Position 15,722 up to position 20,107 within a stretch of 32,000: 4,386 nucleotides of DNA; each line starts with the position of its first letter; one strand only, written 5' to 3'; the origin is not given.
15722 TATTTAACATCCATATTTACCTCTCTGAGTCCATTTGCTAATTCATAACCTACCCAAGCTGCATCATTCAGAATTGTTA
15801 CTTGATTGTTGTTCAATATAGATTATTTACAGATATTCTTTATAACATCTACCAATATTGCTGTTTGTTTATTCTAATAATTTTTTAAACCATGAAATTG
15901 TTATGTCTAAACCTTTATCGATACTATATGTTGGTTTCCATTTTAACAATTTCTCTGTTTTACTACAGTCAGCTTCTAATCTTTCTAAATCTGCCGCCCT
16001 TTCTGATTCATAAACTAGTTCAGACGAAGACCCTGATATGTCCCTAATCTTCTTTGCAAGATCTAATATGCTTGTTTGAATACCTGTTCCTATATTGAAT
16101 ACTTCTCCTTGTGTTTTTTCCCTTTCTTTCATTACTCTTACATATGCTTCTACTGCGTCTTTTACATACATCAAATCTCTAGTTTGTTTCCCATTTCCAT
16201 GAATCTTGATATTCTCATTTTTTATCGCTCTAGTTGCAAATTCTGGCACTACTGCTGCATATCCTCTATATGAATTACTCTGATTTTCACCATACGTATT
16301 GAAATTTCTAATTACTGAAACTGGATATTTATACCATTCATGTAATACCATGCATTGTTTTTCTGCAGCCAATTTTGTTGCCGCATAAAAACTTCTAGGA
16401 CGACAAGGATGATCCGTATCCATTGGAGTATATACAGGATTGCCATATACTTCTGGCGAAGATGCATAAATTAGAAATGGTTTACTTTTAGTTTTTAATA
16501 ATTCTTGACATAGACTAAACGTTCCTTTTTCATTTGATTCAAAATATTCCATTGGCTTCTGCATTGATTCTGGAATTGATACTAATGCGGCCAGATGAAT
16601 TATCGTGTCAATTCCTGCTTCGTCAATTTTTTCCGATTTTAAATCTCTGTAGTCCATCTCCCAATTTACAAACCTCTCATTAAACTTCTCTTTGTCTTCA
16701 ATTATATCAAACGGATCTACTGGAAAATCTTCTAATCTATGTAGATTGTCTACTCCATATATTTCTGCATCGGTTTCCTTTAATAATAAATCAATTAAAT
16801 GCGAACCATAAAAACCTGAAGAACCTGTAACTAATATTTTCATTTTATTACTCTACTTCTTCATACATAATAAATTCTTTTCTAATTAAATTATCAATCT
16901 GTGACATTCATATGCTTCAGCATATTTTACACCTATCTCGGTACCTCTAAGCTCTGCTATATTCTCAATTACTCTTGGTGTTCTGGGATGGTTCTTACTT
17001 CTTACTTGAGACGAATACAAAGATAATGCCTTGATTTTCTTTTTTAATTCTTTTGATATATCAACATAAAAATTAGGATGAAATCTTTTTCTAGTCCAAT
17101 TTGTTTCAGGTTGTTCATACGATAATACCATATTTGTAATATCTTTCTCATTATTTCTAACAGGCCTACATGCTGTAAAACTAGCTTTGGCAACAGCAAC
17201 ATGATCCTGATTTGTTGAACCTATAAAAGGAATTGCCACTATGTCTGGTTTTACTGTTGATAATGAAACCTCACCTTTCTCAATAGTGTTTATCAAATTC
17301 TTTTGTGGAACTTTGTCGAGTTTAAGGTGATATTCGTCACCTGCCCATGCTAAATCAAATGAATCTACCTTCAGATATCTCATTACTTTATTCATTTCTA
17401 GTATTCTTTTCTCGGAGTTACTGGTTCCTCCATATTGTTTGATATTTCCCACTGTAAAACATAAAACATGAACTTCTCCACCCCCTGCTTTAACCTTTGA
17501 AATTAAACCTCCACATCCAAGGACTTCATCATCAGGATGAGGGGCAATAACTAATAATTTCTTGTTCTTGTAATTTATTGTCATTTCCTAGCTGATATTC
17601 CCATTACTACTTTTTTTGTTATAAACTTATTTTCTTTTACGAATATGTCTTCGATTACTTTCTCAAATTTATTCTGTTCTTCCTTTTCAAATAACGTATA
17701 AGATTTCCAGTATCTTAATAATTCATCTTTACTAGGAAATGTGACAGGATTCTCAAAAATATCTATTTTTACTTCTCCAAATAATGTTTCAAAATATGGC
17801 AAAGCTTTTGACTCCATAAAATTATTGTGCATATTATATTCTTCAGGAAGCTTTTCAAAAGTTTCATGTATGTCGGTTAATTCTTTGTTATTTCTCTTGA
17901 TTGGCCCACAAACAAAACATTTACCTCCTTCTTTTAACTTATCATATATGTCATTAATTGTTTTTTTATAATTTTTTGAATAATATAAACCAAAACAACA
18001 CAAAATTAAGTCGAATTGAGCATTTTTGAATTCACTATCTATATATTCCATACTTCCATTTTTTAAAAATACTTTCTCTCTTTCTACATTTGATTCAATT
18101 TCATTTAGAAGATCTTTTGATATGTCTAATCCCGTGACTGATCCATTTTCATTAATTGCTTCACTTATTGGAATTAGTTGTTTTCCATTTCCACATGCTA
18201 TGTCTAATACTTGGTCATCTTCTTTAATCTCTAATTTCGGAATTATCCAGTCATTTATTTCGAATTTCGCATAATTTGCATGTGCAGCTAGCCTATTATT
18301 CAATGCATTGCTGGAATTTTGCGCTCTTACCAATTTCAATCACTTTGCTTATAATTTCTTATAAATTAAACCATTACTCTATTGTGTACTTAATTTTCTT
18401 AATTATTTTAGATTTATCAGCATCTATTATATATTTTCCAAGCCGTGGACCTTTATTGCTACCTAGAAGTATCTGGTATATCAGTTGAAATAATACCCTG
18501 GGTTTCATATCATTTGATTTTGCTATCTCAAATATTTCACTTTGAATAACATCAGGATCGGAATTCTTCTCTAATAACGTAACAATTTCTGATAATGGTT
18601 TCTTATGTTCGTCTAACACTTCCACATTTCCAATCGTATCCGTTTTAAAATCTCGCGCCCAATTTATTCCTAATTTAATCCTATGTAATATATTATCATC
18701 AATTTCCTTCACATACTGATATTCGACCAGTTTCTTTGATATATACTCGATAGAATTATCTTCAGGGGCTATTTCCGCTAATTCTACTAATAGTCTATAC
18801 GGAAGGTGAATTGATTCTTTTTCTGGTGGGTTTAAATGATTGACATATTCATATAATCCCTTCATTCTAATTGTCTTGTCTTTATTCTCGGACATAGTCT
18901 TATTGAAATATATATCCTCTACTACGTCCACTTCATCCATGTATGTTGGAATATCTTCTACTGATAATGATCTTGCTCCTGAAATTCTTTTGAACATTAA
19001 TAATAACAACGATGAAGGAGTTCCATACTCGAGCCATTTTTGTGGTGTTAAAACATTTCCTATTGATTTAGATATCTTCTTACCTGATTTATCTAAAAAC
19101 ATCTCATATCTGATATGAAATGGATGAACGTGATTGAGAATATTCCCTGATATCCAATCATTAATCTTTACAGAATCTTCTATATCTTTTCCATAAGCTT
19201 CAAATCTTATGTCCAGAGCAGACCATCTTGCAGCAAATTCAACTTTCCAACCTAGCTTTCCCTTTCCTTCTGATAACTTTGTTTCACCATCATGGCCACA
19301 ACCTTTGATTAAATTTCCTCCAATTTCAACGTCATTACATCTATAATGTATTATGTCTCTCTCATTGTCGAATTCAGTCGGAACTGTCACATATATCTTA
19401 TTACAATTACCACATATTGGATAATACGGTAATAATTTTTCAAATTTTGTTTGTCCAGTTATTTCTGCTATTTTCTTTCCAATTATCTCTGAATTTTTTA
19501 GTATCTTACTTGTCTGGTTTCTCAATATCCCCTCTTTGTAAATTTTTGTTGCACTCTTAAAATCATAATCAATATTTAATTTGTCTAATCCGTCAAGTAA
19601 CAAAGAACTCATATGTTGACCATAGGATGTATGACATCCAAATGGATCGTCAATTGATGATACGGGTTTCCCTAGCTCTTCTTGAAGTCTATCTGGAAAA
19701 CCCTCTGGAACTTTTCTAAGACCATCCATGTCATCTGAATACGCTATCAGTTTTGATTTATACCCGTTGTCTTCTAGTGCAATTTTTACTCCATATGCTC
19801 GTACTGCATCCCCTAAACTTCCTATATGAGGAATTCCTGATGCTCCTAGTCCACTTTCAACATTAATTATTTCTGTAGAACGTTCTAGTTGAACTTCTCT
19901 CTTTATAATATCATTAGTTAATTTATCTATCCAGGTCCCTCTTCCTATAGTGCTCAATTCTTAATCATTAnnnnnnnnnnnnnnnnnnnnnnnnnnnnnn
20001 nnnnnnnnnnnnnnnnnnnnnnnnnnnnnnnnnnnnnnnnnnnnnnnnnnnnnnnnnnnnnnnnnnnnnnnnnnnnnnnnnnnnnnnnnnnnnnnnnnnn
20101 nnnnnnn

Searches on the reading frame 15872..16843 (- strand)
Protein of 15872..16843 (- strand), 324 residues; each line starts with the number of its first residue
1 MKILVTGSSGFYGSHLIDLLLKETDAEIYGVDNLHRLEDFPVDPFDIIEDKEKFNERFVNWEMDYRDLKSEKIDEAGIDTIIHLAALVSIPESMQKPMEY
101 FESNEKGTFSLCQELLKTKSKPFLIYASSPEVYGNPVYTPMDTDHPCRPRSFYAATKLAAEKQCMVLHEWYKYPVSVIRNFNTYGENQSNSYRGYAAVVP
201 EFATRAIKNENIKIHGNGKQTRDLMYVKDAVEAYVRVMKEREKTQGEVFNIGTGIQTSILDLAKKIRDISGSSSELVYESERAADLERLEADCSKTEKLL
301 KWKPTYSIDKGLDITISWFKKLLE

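Call 15: search_protein_families(library=pfam, proteins=[window:15872-16843:-], max_evalue=0.0001)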
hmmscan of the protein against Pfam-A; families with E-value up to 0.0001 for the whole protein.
window:15872-16843:- (324 aa): 6 families
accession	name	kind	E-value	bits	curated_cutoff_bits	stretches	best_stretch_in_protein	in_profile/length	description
PF16363.11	GDP_Man_Dehyd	-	5.4e-53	181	27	1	4-313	1-330/332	GDP-mannose 4,6 dehydratase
PF01370.27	Epimerase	-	6e-51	173.6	20.9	1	3-252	1-240/240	NAD dependent epimerase/dehydratase family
PF02719.21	Polysacc_synt_2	-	1.4e-15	57.7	20.2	1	3-274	1-251/293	Polysaccharide biosynthesis protein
PF04321.23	RmlD_sub_bind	-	4.5e-13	49.4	27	1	1-277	1-238/287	RmlD substrate binding domain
PF01073.25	3Beta_HSD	-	8.6e-13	48.4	22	1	4-238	1-229/280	3-beta hydroxysteroid dehydrogenase/isomerase family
PF07993.18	NAD_binding_4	-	9.8e-10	38.4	20.1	1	5-194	1-218/258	Male sterility protein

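Call 61: search_protein_families(library=ncbifam, proteins=[window:15872-16843:-], max_evalue=0.00001)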
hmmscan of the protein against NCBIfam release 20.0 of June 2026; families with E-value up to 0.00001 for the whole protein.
window:15872-16843:- (324 aa): 23 families
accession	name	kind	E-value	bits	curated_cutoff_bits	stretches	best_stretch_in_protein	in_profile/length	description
TIGR04180.1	EDH_00030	hypoth_equivalog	4.7e-56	190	475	1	3-307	1-297/297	NAD-dependent 4,6-dehydratase LegB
TIGR01179.1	galE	equivalog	2.1e-49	168.1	262.3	1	2-321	1-327/332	UDP-glucose 4-epimerase GalE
TIGR01181.1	dTDP_gluc_dehyt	equivalog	3.6e-48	164.3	365.1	1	2-320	1-312/321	dTDP-glucose 4,6-dehydratase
NF007956.0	PRK10675.1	subfamily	2e-34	119.2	394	1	1-319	1-329/338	UDP-glucose 4-epimerase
NF011728.1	PRK15181.1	equivalog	2.2e-33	115.7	760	1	3-319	18-337/348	Vi polysaccharide biosynthesis UDP-N-acetylglucosaminuronic acid C-4 epimerase TviC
TIGR02197.1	heptose_epim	equivalog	9e-30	103.9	274.6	1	3-318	1-312/316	ADP-glyceromanno-heptose 6-epimerase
NF007490.0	PRK10084.1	subfamily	2.6e-23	82.6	649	1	1-319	1-334/361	dTDP-glucose 4,6-dehydratase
NF008872.0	PRK11908.1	equivalog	8.1e-23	81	294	1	1-277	2-278/349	bifunctional UDP-4-keto-pentose/UDP-xylose synthase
TIGR02622.1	CDP_4_6_dhtase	equivalog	2.5e-21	76.2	278.45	1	2-321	6-332/352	CDP-glucose 4,6-dehydratase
NF007582.0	PRK10217.1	equivalog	9.8e-20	70.9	698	1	2-319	3-331/355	dTDP-glucose 4,6-dehydratase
NF047922.1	GDPFucSynFcl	equivalog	1.6e-18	67.2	500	1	151-320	132-302/308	GDP-L-fucose synthase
NF005998.1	PRK08125.1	equivalog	2.3e-15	56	777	1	2-319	317-649/649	bifunctional UDP-4-amino-4-deoxy-L-arabinose formyltransferase/UDP-glucuronic acid oxidase ArnA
NF047837.1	UDPAcbARedWbcJ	equivalog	2.6e-15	56.2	500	1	76-279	45-224/372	UDP-2-acetamido-2,6-beta-L-arabino-hexul-4-ose reductase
TIGR01472.1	gmd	equivalog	9.9e-15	54.6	415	1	3-265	3-263/342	GDP-mannose 4,6-dehydratase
NF043036.1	ErythonDh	equivalog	7.3e-14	51.7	325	1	1-161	1-157/321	D-erythronate dehydrogenase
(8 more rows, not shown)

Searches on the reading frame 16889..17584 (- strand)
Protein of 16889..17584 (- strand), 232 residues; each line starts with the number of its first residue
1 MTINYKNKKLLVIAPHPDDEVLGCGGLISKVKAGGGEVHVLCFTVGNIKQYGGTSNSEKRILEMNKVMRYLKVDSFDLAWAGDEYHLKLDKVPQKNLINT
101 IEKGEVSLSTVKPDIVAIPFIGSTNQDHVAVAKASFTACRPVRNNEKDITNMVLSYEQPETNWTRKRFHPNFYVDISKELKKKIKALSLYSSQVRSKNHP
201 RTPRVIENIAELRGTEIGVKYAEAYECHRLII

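Call 15: search_protein_families(library=pfam, proteins=[window:16889-17584:-], max_evalue=0.0001)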
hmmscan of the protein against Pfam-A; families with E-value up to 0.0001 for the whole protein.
window:16889-17584:- (232 aa): 1 family
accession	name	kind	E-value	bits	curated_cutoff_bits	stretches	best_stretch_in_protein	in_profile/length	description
PF02585.22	PIG-L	-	2e-19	70.8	28.2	1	11-138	1-128/129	GlcNAc-PI de-N-acetylase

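Call 61: search_protein_families(library=ncbifam, proteins=[window:16889-17584:-], max_evalue=0.00001)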
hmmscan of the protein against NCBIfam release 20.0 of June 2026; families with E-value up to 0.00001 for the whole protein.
window:16889-17584:- (232 aa): 3 families
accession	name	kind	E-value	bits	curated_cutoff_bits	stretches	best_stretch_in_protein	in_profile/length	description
TIGR04001.1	thiol_BshB1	equivalog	2e-19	70.2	182.5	1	10-229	4-222/226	bacillithiol biosynthesis deacetylase BshB1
TIGR04000.1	thiol_BshB2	equivalog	3.4e-10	39.9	195.25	1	9-195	2-186/217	bacillithiol biosynthesis deacetylase BshB2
NF002557.0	PRK02122.1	subfamily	1.2e-07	30.2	384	1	5-49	368-412/653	glucosamine-6-phosphate deaminase-like protein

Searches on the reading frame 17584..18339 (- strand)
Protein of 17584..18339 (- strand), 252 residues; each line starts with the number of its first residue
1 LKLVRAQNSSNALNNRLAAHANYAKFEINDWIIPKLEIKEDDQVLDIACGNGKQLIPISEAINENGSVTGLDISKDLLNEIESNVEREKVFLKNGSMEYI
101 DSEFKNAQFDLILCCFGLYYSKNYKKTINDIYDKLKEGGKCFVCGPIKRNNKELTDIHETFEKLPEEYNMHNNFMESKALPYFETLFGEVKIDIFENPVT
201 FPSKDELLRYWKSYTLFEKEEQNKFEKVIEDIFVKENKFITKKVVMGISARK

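Call 16: search_protein_families(library=pfam, proteins=[window:17584-18339:-], max_evalue=0.0001)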
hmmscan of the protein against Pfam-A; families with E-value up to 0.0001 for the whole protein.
window:17584-18339:- (252 aa): 10 families
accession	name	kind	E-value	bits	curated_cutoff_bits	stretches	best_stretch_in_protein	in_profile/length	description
PF13649.12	Methyltransf_25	-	1.3e-15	58.2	27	1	44-139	1-97/97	Methyltransferase domain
PF13847.12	Methyltransf_31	-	3.5e-15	56.4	27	1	38-172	1-130/145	Methyltransferase domain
PF01209.24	Ubie_methyltran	-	3.4e-14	53.2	20.1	1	37-163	44-171/233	ubiE/COQ5 methyltransferase family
PF08241.18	Methyltransf_11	-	2.9e-13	50.7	21.2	1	45-143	1-95/95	Methyltransferase domain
PF08242.18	Methyltransf_12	-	8.4e-12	46.1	30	1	45-140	1-97/98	Methyltransferase domain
PF13489.12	Methyltransf_23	-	2.4e-10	40.8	27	1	38-179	20-149/164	Methyltransferase domain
PF02353.26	CMAS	-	9.1e-07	28.9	27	1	21-157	46-178/273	Mycolic acid cyclopropane synthetase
PF01135.25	PCMT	-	3.2e-06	27.5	20.3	1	35-157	68-184/210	Protein-L-isoaspartate(D-aspartate) O-methyltransferase (PCMT)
PF01189.24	Methyltr_RsmB-F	-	8.1e-06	26.1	27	1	36-113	4-84/199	16S rRNA methyltransferase RsmB/F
PF05175.20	MTS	-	7.8e-05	22.8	23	0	33-162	24-155/170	Methyltransferase small domain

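Call 61: search_protein_families(library=ncbifam, proteins=[window:17584-18339:-], max_evalue=0.00001)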
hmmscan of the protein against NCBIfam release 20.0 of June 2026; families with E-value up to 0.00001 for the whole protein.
window:17584-18339:- (252 aa): 21 families
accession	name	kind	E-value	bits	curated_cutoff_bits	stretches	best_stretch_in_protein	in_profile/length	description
NF001243.0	PRK00216.1-4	equivalog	6.8e-15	55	235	1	32-144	39-151/237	demethylmenaquinone methyltransferase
TIGR01934.1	MenG_MenH_UbiE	subfamily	1.8e-14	53.6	158.35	1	33-162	32-160/223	ubiquinone/menaquinone biosynthesis methyltransferase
NF001244.0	PRK00216.1-5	equivalog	1.9e-14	53.5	216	1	33-159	41-169/236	bifunctional demethylmenaquinone methyltransferase/2-methoxy-6-polyprenyl-1,4-benzoquinol methylase UbiE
TIGR02752.1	MenG_heptapren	equivalog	1e-13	51.4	419.85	1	33-144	38-149/231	demethylmenaquinone methyltransferase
TIGR02072.1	BioC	equivalog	1.3e-12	48.1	184.95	1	40-213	34-197/244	malonyl-ACP O-methyltransferase BioC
NF043040.1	corrin_prot_MT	hypoth_equivalog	2.1e-12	47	180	1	38-144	38-148/216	corrinoid protein-associated methyltransferase CpaM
NF041536.1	ArsM_DUF2284_UU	exception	8.8e-11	40.8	575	1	37-151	73-188/459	arsenite methyltransferase/DUF2284 domain selenoprotein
NF052510.1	methyltran_MpqE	exception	1.6e-10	40.8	335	1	33-150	39-157/234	methyl-plastoquinone biosynthesis methyltransferase MpqE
NF001242.0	PRK00216.1-3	equivalog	4.3e-09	36.2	351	1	31-160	59-192/258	bifunctional demethylmenaquinone methyltransferase/2-methoxy-6-polyprenyl-1,4-benzoquinol methylase UbiE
NF041537.1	ArsM_AhpD_UU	exception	2.5e-08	33.1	510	1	38-144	74-181/345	arsenite methyltransferase/AhpD domain selenoprotein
NF001240.0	PRK00216.1-1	equivalog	2.7e-08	33.2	378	1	33-161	56-188/251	bifunctional demethylmenaquinone methyltransferase/2-methoxy-6-polyprenyl-1,4-benzoquinol methylase UbiE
NF047649.1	MTase_UXPK_star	exception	3.6e-08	32.8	460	1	38-144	75-182/283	methyltransferase/UXPK-star double selenoprotein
TIGR02469.1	CbiT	equivalog_domain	3.7e-08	33.7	78.3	1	25-90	4-68/124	precorrin-6Y C5,15-methyltransferase (decarboxylating) subunit CbiT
NF008823.0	PRK11873.1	subfamily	1e-07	31.7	263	1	37-144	74-182/272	arsenite methyltransferase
TIGR01983.1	UbiG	equivalog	1.6e-07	30.9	102.95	1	39-152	48-159/228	bifunctional 2-polyprenyl-6-hydroxyphenol methylase/3-demethylubiquinol 3-O-methyltransferase UbiG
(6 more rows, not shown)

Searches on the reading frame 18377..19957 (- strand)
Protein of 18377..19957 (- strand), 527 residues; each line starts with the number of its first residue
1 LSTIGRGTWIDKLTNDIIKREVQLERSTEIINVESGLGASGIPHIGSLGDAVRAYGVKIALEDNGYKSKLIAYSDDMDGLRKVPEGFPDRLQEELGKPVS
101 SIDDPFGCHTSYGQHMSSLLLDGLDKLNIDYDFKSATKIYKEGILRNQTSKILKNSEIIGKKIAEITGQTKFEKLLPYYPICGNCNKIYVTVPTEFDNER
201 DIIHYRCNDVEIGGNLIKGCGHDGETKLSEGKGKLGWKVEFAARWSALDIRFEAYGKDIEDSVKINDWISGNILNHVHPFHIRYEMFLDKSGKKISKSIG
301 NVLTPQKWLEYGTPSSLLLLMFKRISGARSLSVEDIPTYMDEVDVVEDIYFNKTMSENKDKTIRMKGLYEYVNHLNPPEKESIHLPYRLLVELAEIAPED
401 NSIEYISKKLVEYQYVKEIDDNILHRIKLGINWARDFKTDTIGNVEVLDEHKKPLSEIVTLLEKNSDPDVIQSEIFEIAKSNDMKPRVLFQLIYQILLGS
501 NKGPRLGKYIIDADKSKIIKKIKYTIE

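Call 16: search_protein_families(library=pfam, proteins=[window:18377-19957:-], max_evalue=0.0001)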
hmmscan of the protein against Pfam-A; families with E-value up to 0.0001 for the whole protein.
window:18377-19957:- (527 aa): 1 family
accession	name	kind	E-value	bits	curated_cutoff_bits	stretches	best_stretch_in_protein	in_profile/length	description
PF01921.24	tRNA-synt_1f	-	2.5e-105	352.8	27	1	8-365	2-350/360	tRNA synthetases class I (K)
